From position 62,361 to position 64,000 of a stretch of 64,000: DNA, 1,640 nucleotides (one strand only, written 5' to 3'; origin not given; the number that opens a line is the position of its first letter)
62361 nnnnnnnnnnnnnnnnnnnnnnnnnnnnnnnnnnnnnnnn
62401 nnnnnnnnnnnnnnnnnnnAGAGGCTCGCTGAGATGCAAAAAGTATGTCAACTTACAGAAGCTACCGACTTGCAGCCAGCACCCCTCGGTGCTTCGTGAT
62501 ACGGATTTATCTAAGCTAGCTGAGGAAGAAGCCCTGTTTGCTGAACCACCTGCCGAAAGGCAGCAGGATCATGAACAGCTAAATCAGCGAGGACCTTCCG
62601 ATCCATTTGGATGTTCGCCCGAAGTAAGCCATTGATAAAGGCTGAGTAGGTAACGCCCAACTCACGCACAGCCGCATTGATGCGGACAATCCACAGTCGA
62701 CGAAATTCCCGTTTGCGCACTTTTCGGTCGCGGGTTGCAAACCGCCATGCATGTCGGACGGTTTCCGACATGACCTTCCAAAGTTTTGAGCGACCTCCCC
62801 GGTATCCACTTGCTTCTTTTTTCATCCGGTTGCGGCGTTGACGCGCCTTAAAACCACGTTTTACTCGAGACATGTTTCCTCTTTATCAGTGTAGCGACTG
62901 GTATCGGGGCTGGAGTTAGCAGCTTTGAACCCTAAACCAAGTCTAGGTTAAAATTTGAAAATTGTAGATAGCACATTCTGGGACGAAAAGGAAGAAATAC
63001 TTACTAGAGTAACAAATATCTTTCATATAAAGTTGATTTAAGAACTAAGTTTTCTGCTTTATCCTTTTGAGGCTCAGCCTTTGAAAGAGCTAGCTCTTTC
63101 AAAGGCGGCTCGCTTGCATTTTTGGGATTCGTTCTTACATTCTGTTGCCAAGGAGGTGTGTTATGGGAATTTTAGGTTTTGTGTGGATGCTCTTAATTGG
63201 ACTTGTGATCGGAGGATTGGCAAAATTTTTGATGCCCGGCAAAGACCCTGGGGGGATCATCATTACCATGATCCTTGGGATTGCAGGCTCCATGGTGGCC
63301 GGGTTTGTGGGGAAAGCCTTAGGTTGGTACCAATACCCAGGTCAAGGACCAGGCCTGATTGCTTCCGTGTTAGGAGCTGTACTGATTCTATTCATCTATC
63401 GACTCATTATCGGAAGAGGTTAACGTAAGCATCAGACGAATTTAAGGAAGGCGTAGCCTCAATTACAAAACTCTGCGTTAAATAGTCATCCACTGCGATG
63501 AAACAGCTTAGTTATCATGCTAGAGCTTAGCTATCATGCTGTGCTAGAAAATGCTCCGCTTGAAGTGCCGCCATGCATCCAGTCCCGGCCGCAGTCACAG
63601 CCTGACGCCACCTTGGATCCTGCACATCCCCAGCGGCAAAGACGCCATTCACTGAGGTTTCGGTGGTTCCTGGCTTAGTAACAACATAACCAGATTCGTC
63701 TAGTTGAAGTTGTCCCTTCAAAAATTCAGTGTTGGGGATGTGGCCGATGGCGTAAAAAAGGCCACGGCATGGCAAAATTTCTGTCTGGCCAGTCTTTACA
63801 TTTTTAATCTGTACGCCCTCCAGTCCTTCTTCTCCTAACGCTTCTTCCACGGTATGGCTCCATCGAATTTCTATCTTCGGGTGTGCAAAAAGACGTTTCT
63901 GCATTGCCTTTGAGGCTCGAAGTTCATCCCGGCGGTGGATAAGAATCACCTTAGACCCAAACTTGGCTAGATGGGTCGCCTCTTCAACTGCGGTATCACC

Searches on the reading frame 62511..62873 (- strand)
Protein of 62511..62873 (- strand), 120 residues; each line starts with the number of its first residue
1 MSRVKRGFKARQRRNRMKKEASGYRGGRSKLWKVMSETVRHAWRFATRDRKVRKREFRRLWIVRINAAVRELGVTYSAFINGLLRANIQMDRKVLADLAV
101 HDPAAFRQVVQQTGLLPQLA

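Call 14: search_protein_families(library=pfam, proteins=[window:62511-62873:-])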
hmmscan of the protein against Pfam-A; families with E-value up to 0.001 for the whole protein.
window:62511-62873:- (120 aa): 1 family
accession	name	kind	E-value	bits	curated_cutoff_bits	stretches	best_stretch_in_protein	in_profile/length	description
PF00453.23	Ribosomal_L20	-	2.5e-41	140.6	30.8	1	3-108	1-106/107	Ribosomal protein L20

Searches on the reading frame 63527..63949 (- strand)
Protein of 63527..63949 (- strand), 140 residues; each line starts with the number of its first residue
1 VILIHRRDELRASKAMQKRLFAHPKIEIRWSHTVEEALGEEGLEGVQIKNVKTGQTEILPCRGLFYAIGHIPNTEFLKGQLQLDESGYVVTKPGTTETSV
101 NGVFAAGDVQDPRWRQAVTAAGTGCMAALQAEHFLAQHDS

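Call 14: search_protein_families(library=pfam, proteins=[window:63527-63949:-])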
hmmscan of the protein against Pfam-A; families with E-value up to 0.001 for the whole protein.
window:63527-63949:- (140 aa): 3 families
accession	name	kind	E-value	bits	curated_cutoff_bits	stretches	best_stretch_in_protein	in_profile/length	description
PF07992.20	Pyr_redox_2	-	5.2e-19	69.2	26.1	1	3-124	170-291/291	Pyridine nucleotide-disulphide oxidoreductase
PF13738.12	Pyr_redox_3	-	3.2e-05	23.8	30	1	22-107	223-305/305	Pyridine nucleotide-disulphide oxidoreductase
PF00070.33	Pyr_redox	-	0.00018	22.4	22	1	3-49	27-80/82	Pyridine nucleotide-disulphide oxidoreductase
